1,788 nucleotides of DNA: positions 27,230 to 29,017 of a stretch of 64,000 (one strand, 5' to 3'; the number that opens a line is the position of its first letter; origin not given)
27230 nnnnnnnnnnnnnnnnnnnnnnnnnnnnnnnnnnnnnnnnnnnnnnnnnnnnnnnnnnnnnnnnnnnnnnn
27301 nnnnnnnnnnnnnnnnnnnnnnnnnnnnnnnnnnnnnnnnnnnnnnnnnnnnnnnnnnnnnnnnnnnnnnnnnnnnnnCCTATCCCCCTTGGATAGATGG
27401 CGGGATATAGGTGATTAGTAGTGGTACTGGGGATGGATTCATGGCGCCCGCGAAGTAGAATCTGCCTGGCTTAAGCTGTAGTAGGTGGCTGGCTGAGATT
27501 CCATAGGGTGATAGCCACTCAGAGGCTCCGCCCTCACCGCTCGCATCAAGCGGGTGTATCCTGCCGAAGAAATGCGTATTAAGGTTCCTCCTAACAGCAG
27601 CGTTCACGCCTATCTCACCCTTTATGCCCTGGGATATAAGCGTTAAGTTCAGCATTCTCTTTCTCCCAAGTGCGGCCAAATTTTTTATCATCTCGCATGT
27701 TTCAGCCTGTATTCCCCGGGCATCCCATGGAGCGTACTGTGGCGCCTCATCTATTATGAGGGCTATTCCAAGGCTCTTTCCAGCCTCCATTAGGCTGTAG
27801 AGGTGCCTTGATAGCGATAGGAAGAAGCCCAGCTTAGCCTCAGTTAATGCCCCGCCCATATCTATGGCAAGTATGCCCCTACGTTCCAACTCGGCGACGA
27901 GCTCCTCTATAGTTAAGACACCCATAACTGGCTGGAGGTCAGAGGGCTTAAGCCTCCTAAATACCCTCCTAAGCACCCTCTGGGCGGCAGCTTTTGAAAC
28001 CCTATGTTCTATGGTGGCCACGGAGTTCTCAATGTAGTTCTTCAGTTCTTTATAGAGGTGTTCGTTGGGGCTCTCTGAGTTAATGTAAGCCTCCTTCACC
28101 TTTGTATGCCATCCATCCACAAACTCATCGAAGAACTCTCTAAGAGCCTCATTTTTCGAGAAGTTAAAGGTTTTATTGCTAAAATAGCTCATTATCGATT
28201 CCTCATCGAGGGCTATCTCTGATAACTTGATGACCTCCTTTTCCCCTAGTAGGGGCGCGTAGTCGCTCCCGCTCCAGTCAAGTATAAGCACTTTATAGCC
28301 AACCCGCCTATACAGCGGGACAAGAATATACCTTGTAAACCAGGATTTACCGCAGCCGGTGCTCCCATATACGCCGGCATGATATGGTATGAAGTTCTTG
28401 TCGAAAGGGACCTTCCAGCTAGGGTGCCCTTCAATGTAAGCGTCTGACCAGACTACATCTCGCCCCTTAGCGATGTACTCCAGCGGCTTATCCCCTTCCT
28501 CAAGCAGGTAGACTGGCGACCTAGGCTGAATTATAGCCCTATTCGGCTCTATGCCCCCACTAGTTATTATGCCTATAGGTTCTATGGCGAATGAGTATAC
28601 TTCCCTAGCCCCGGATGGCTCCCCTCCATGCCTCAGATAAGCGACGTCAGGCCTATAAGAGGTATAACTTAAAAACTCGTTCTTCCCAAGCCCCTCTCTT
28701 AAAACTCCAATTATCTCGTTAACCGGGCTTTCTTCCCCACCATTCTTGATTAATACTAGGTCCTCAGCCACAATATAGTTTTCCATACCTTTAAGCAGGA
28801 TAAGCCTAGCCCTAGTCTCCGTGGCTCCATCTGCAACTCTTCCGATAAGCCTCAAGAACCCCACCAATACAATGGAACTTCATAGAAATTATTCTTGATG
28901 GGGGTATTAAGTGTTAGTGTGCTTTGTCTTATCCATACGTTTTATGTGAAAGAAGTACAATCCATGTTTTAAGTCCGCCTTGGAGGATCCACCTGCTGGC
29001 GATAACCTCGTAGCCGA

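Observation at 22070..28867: Two tandem, divergent NurA/HerA modules plus a small metallophosphoesterase, with no Mre11 or Rad50 nearby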

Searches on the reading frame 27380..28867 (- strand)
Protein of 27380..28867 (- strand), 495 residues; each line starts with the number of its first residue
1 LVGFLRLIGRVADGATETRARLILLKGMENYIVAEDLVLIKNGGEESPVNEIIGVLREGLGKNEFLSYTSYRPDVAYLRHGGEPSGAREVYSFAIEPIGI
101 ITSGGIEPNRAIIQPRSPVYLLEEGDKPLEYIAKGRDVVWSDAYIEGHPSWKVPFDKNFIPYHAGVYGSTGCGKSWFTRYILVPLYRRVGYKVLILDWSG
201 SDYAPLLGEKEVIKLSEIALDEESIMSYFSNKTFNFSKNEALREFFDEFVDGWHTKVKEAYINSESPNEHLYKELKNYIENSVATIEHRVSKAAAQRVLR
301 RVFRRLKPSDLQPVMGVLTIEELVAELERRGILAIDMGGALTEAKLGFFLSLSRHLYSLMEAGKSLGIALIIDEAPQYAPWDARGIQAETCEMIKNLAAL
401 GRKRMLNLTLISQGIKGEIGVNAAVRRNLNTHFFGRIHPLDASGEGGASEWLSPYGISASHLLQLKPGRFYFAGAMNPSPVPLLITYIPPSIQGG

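Call 3: search_protein_families(library=pfam, proteins=[window:27380-28867:-], max_evalue=0.01)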
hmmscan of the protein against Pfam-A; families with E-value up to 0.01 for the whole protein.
window:27380-28867:- (495 aa): 2 families
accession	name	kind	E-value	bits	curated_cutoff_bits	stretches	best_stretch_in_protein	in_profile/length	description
PF01935.23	DUF87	-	2.1e-16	61.1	23.2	1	150-345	11-209/220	Helicase HerA, central domain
PF01637.24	ATPase_2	-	0.0057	16.9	33.2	0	166-263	25-79/225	ATPase domain predominantly from Archaea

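Call 4: search_protein_families(library=ncbifam, proteins=[window:27380-28867:-], max_evalue=0.01)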
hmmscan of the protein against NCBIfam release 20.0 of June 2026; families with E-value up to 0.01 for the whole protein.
window:27380-28867:- (495 aa): 2 families
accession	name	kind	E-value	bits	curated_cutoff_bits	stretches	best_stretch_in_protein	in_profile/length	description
NF053655.1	CedD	equivalog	8.9e-06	24.6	600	1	152-213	212-271/527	DNA-translocating ATPase CedD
NF040937.1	HerA_Thermprot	equivalog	9.1e-06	24.3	800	1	158-416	137-396/487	DNA double-strand break repair helicase HerA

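Call 5: search_protein_families(library=padloc, proteins=[window:27380-28867:-], max_evalue=0.01)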
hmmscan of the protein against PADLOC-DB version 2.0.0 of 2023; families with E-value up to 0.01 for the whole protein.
window:27380-28867:- (495 aa): 9 families
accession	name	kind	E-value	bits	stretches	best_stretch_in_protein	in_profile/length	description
PDLC04140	mad8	-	1.1e-11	42.8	1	162-441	28-255/314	mads_8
PDLC04105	HerA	-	2.5e-09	34.3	1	158-219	163-221/576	-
PDLC01055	HerA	-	4.9e-07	26.9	1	355-433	406-479/532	Type III coevolved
PDLC04103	HerA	-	2.2e-05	21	1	161-260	172-264/579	-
PDLC04107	HerA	-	5.4e-05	20.4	1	159-214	167-223/306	-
PDLC02185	HerA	-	0.0022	14.8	1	158-220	161-223/585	-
PDLC04100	HerA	-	0.0027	14.4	1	158-219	160-221/580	-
PDLC04101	HerA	-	0.0065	13.2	0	160-197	167-204/400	-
PDLC04099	HerA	-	0.0077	13.6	0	161-187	169-195/214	-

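Call 37: search_solved_structures(query=A3, max_evalue=0.01)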
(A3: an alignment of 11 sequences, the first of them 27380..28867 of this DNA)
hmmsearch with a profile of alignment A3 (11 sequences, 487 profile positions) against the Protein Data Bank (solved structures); distinct sequences matched with E-value up to 0.01: 2.
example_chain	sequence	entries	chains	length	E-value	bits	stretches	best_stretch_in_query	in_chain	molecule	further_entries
9c1m_M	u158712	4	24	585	5.3e-09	38.4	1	85-178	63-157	ATP-binding protein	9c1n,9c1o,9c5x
8xau_A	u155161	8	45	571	5.1e-06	28.6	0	145-189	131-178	ATP-binding protein | HerA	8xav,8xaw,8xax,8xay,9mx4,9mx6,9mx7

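Call 58: find_homologous_proteins(query=window:27380-28867:-)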
Query window:27380-28867:- (495 aa): 317 proteins with E <= 0.001 among 8000 candidates; the best 120 are listed.
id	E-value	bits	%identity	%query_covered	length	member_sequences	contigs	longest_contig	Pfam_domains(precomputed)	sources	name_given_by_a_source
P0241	0.0e+0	1110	100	99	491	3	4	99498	PF01935.24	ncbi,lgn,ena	ncbi:MAG: DUF87 domain-containing protein [Candidatus Bathyarchaeia archaeon]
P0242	0.0e+0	1011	90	98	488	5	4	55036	PF01935.24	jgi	-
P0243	1.4e-296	1002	88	98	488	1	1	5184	PF01935.24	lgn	-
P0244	1.5e-295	998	88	98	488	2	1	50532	PF01935.24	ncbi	ncbi:MAG: ATP-binding protein [Candidatus Bathyarchaeia archaeon]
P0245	1.6e-294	995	87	98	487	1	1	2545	PF01935.24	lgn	-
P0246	4.5e-294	994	87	98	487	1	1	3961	PF01935.24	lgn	-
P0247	3.7e-292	987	87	98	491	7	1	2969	PF01935.24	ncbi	ncbi:MAG: ATP-binding protein [Candidatus Bathyarchaeia archaeon]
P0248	4.9e-292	987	87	99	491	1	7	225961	PF01935.24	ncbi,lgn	ncbi:MAG: ATP-binding protein [Candidatus Bathyarchaeia archaeon]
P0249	1.6e-282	955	83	98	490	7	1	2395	PF01935.24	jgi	-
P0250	5.3e-277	937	81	98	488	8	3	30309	PF01935.24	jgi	-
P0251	5.3e-276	934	83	98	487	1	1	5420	PF01935.24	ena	-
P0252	1.5e-275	932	82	98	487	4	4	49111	PF01935.24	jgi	-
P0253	4.0e-275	931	82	98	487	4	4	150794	PF01935.24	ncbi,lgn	ncbi:MAG: ATP-binding protein [Candidatus Bathyarchaeia archaeon]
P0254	4.2e-275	931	83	98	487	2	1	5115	PF01935.24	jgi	-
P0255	5.6e-273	924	79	99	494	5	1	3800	PF01935.24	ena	-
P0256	2.2e-271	919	80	100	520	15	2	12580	PF01935.24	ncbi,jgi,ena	-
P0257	1.4e-270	916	80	98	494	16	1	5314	PF01935.24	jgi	jgi:hypothetical protein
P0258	3.3e-270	915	80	98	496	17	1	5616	PF01935.24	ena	-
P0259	1.3e-237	807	70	98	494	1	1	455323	PF01935.24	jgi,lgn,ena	-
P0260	4.7e-236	802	70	98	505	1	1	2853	PF01935.24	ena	-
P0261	1.1e-232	791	69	98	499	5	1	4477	PF01935.24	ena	-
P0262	2.6e-231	787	70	97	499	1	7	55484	PF01935.24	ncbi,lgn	ncbi:MAG: ATP-binding protein [Nitrososphaerales archaeon]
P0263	2.6e-231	786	70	98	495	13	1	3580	PF01935.24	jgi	jgi:DNA helicase HerA-like ATPase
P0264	2.5e-230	783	69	98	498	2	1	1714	PF01935.24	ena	-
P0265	1.8e-229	780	67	99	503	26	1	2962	PF01935.24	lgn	-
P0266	7.0e-229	778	68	98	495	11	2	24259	PF01935.24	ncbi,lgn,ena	-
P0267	1.4e-228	777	67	99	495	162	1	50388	PF01935.24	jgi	jgi:DNA helicase HerA-like ATPase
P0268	1.9e-228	777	68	98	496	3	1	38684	PF01935.24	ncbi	ncbi:MAG: ATP-binding protein [Thermoproteota archaeon]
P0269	7.1e-227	772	69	98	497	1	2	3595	PF01935.24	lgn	-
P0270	5.8e-226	769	68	98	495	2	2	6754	PF01935.24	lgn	-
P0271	2.0e-225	767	68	99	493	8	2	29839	PF01935.24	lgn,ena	-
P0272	1.8e-224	764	69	98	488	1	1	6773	PF01935.24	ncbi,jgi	-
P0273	9.0e-224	762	68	97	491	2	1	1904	PF01935.24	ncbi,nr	ncbi:MAG: ATP-binding protein [Nitrososphaerales archaeon]|nr:ATP-binding protein [Nitrososphaerales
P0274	3.3e-223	760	69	93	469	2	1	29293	PF01935.24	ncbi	-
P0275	6.1e-223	759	68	98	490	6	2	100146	PF01935.24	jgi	-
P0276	1.3e-222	758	66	98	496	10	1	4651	PF01935.24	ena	-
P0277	5.9e-222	756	67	99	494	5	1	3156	PF01935.24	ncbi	ncbi:MAG: ATP-binding protein [Candidatus Bathyarchaeia archaeon]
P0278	4.0e-221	753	67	98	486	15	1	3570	PF01935.24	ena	-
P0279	5.3e-221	752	67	98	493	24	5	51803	PF01935.24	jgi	jgi:hypothetical protein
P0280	1.0e-220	752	67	98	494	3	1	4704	PF01935.24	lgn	-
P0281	1.3e-220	751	67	98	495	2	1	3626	PF01935.24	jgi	jgi:hypothetical protein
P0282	7.2e-220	749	66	99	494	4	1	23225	PF01935.24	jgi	jgi:hypothetical protein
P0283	1.4e-219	748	66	98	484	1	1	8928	PF01935.24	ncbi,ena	-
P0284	5.4e-219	746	67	98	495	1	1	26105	PF01935.24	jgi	jgi:DNA helicase HerA-like ATPase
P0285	1.6e-218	744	66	98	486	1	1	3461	PF01935.24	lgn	-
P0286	2.6e-217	740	65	98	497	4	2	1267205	PF01935.24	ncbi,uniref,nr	ncbi:ATP-binding protein [Candidatus Hecatella orcuttiae]|uniref:ATP-binding protein n=1 Tax=Candida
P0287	8.9e-217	739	64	98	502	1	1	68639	PF01935.24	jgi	-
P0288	3.0e-215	734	65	98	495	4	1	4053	PF01935.24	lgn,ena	-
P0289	6.7e-215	732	66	98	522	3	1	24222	PF10412.16,PF01935.24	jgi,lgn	-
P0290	9.9e-214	729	64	99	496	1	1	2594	PF01935.24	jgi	-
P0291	1.1e-213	728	66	98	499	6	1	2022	PF01935.24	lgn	-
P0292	1.1e-213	728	65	98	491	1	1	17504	PF01935.24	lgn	-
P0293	2.5e-213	727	66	98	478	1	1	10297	PF01935.24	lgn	-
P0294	1.1e-212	725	66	98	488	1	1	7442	PF01935.24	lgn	-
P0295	8.3e-212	722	65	98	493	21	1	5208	PF01935.24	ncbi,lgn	ncbi:MAG: DUF87 domain-containing protein [Nitrososphaeria archaeon]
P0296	1.3e-211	722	65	98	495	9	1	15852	PF10412.16,PF01935.24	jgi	-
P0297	6.3e-210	716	64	98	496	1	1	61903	PF01935.24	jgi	-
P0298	3.5e-209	714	64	98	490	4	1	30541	PF01935.24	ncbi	ncbi:MAG: ATP-binding protein [Conexivisphaera sp.]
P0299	2.2e-208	711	64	98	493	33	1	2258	PF01935.24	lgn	-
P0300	2.2e-208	711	63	98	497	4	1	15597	PF01935.24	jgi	jgi:DNA helicase HerA-like ATPase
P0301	2.3e-208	711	64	98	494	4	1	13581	PF01935.24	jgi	-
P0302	7.4e-208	709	65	98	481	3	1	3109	PF01935.24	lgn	-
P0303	7.9e-208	709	61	98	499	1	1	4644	PF01935.24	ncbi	-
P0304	8.1e-207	706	62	98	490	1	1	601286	PF01935.24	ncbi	ncbi:MAG: DUF87 domain-containing protein [Thermoprotei archaeon]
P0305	9.7e-207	705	64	98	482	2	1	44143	PF01935.24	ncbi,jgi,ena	-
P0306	1.0e-205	702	63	98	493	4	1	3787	PF01935.24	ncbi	ncbi:MAG: ATP-binding protein [Nitrososphaeria archaeon]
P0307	7.8e-205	699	63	98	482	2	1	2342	PF01935.24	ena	-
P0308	1.3e-204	698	62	98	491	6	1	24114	PF01935.24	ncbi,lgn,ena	-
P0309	8.7e-204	696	62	98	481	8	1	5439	PF01935.24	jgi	jgi:DNA helicase HerA-like ATPase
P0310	1.0e-203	695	64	98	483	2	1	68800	PF01935.24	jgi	jgi:DNA helicase HerA-like ATPase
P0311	1.6e-203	695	61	98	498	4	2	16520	PF01935.24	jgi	-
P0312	2.0e-201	688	62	98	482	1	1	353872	PF01935.24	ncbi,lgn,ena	-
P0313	1.6e-199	682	62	98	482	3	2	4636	PF01935.24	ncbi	ncbi:MAG: DUF87 domain-containing protein [Nitrososphaerota archaeon]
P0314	2.4e-199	681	62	98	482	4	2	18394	PF01935.24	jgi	-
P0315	2.7e-199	681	62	98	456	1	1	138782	PF01935.24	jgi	jgi:DNA helicase HerA-like ATPase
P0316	1.8e-198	678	62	98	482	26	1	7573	PF01935.24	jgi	-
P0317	4.7e-197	673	62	98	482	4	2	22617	PF01935.24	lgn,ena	-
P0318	4.0e-196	670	62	98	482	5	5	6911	PF01935.24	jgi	jgi:hypothetical protein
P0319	1.4e-195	669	61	98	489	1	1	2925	PF01935.24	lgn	-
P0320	2.3e-192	658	60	98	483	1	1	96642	PF01935.24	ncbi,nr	ncbi:hypothetical protein HRbin01_01021 [archaeon HR01]|nr:hypothetical protein HRbin01_01021 [archa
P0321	3.9e-189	647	60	98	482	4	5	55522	PF01935.24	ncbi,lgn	ncbi:MAG: DUF87 domain-containing protein [Nitrososphaerota archaeon]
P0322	9.4e-182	623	81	67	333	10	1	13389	PF01935.24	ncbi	ncbi:MAG: DUF87 domain-containing protein, partial [Candidatus Bathyarchaeia archaeon]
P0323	3.6e-177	608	61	90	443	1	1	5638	PF01935.24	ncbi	ncbi:MAG: DUF87 domain-containing protein, partial [Nitrososphaerota archaeon]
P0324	4.2e-175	601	56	98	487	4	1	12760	PF01935.24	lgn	-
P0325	6.3e-173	594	55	98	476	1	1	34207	PF01935.24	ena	-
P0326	7.6e-169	580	55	98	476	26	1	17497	PF01935.24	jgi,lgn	jgi:DNA helicase HerA-like ATPase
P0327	1.7e-167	576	55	98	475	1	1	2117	PF01935.24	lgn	-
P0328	6.8e-167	574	56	98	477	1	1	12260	PF01935.24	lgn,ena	-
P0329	2.0e-162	559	54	98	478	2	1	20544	PF01935.24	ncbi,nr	ncbi:MAG: DUF87 domain-containing protein [Candidatus Korarchaeota archaeon NZ13-K]|nr:MAG: DUF87 do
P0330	5.0e-162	558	54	98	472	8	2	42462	PF01935.24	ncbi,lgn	ncbi:MAG: DUF87 domain-containing protein [Candidatus Korarchaeum sp.]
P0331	1.5e-158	546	54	98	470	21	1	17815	PF01935.24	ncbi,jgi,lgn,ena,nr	ncbi:MAG: DUF87 domain-containing protein [Candidatus Korarchaeum sp.]|nr:DUF87 domain-containing pr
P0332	1.7e-158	546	54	98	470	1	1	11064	PF01935.24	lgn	-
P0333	2.4e-158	546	52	98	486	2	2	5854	PF01935.24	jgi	-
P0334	3.2e-158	545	68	70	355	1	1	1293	PF01935.24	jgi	jgi:DNA helicase HerA-like ATPase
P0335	1.3e-157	543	53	98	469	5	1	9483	PF01935.24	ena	-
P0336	2.5e-155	536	52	98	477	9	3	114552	PF01935.24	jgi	jgi:DNA helicase HerA-like ATPase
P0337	4.0e-154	532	51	98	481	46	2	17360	PF01935.24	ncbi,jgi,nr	ncbi:MAG: DUF87 domain-containing protein [Thermoproteota archaeon]|jgi:DNA helicase HerA-like ATPas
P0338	6.1e-154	531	50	98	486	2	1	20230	PF01935.24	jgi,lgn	-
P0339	5.7e-153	528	51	98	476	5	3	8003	PF01935.24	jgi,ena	-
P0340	1.4e-149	517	48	99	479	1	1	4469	PF01935.24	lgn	-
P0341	5.0e-148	512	49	98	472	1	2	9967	PF01935.24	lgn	-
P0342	1.1e-147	511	59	79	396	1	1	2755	PF01935.24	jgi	jgi:DNA helicase HerA-like ATPase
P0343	1.2e-144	501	48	97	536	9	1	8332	PF01935.24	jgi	-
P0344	4.2e-144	499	48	98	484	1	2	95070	PF01935.24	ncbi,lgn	-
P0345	2.7e-143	496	50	98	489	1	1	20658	PF01935.24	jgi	jgi:DNA helicase HerA-like ATPase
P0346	5.7e-142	492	49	98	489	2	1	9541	PF01935.24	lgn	-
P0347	1.1e-141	491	49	98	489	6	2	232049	PF01935.24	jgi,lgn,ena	-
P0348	1.9e-141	490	48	97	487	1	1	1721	PF01935.24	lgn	-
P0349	4.9e-141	489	50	98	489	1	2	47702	PF01935.24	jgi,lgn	-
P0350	3.3e-140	486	49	98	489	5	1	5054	PF01935.24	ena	-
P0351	1.6e-139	484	46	98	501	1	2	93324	PF01935.24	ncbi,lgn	-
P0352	2.2e-139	483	48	98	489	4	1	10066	PF01935.24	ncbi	-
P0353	3.4e-139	483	48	98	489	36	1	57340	PF01935.24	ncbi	ncbi:MAG: ATP-binding protein [Thermoproteota archaeon]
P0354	6.8e-139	482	47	98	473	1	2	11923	PF01935.24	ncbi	ncbi:MAG: DUF87 domain-containing protein [Nitrososphaeria archaeon]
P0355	1.7e-137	477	48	98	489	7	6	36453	PF01935.24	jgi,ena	jgi:DNA helicase HerA-like ATPase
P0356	1.0e-136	474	49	98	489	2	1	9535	PF01935.24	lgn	-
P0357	2.2e-135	470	47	98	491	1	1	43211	PF10412.16,PF01935.24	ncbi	ncbi:MAG: ATP-binding protein [Thermoproteota archaeon]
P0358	3.9e-135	469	45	98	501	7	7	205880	PF01935.24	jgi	-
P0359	2.7e-130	453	47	99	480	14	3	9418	PF01935.24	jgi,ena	jgi:hypothetical protein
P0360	2.5e-128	447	47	98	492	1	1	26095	PF01935.24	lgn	-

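Call 70: predict_structure(alignment_id=A6)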
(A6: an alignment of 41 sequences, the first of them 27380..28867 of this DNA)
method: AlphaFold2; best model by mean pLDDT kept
length: 495 residues; sequences in the alignment: 41
mean_pLDDT: 87.9   pTM: 0.85
mean pLDDT of the five models: 87.9, 86.0, 85.5, 85.5, 84.8
residues with pLDDT >= 90: 308; 70-90: 143; 50-70: 16; < 50: 28
segments of 3 or more residues with pLDDT < 50: 1-3, 63-76, 81-87, 493-495
pLDDT, mean of each block of 10 residues (from residue 1): 72 72 86 92 91 89 50 47 51 91 91 90 91 95 94 95 93 94 96 96 91 93 88 89 95 93 93 96 93 93 92 91 95 94 89 96 96 91 88 93 94 85 87 90 79 88 92 95 92 47
secondary structure, 60 per line:
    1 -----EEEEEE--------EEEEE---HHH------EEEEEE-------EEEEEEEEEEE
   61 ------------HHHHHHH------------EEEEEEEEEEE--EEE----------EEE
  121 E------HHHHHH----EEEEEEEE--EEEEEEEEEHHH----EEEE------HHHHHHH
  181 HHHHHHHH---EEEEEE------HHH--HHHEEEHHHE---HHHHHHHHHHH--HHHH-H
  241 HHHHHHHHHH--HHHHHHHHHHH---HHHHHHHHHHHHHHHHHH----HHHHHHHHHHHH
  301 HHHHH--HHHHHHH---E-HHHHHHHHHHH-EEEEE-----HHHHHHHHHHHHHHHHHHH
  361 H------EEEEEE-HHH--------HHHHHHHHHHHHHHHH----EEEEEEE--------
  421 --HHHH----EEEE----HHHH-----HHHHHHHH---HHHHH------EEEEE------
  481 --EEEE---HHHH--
elements in order: E6-11 E20-24 E37-42 E50-60 H73-79 E92-102 E105-107 E118-121 H128-133 E138-145 E148-156 E164-167 H174-188 E192-197 E212-214 H222-232 H235-238 H240-250 H253-263 H267-284 H289-305 H308-314 H320-330 E332-336 H342-361 E368-373 H386-401 E406-412 H423-426 E431-434 H439-442 H448-455 H459-463 E470-474 E483-486 H490-493

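Call 72: fold_search(model_id=the predicted structure, library=pdb)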
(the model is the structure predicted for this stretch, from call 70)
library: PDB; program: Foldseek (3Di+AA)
matches with E <= 10: 1373; with E <= 0.001: 145
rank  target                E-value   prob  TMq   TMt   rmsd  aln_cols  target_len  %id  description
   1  9x1m_A                1.8e-20  1.00  0.63  0.55   7.4       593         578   17  The cryo-EM structure of HerA-NurA complex with AMPPNP and dsDNA from Thermococcus kodakarensis (released 2026-02-04)
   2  9c1m_M                7.3e-19  1.00  0.62  0.53  10.5       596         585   14  HerA-DUF assembly 1 (released 2025-06-04)
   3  8xaw_D                1.2e-18  1.00  0.62  0.56  10.1       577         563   15  Cryo-EM structure of an anti-phage defense complex bound to AMPPNP and DNA at state 1 (released 2024-06-05)
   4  9x1l_A                1.6e-18  1.00  0.60  0.53   8.5       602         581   18  The cryo-EM structure of HerA-NurA complex with AMPPNP from Thermococcus kodakarensis (released 2026-02-04)
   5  8xav_E                4.9e-18  1.00  0.61  0.54   8.2       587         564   14  Cryo-EM structure of an anti-phage defense complex (released 2024-06-05)
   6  8xau_E                5.4e-18  1.00  0.64  0.58   8.0       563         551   14  Cryo-EM structure of HerA (released 2024-06-05)
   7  4d2i_B                7.1e-18  1.00  0.61  0.65   6.7       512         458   15  Crystal structure of the HerA hexameric DNA translocase from Sulfolobus solfataricus bound to AMP-PNP (released 2014-12-03)
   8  8zis_A                8.9e-18  1.00  0.60  0.55   7.6       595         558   13  HerA Hexamer (released 2025-03-12)
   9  8wj3_D                1.8e-17  1.00  0.60  0.60   7.1       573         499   16  Cryo-EM structure of a bacterial protein (released 2024-09-11)
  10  8zis_D                2.9e-17  1.00  0.62  0.57   9.0       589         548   15  HerA Hexamer (released 2025-03-12)
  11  4d2i_A                3.1e-17  1.00  0.62  0.66   7.1       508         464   15  Crystal structure of the HerA hexameric DNA translocase from Sulfolobus solfataricus bound to AMP-PNP (released 2014-12-03)
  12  8zis_C                3.6e-17  1.00  0.61  0.54   8.1       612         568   14  HerA Hexamer (released 2025-03-12)
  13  8zit_Q                3.9e-17  1.00  0.56  0.49   9.4       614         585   14  DUF4297-HerA complex with DNA and ATPgamaS (released 2025-03-12)
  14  8zir_Q                5.1e-17  1.00  0.60  0.55   9.5       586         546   15  DUF4297-HerA complex (released 2025-03-12)
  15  8wld_A                6.0e-17  1.00  0.58  0.60   7.2       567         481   16  Cryo-EM structure of SIR2/HerA antiphage complex (released 2024-09-11)
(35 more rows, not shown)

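Call 84: find_related_loci(query=A6, collection=viral_contigs, flank=5000)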
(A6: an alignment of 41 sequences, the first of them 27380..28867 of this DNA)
Query A6 (495 aa) in viral_contigs; peptide patterns used: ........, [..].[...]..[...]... (x = any residue, [..] = any of these).
224 stretches matched a pattern, but none encodes a relative of the query by tblastn (E <= 1e-3).
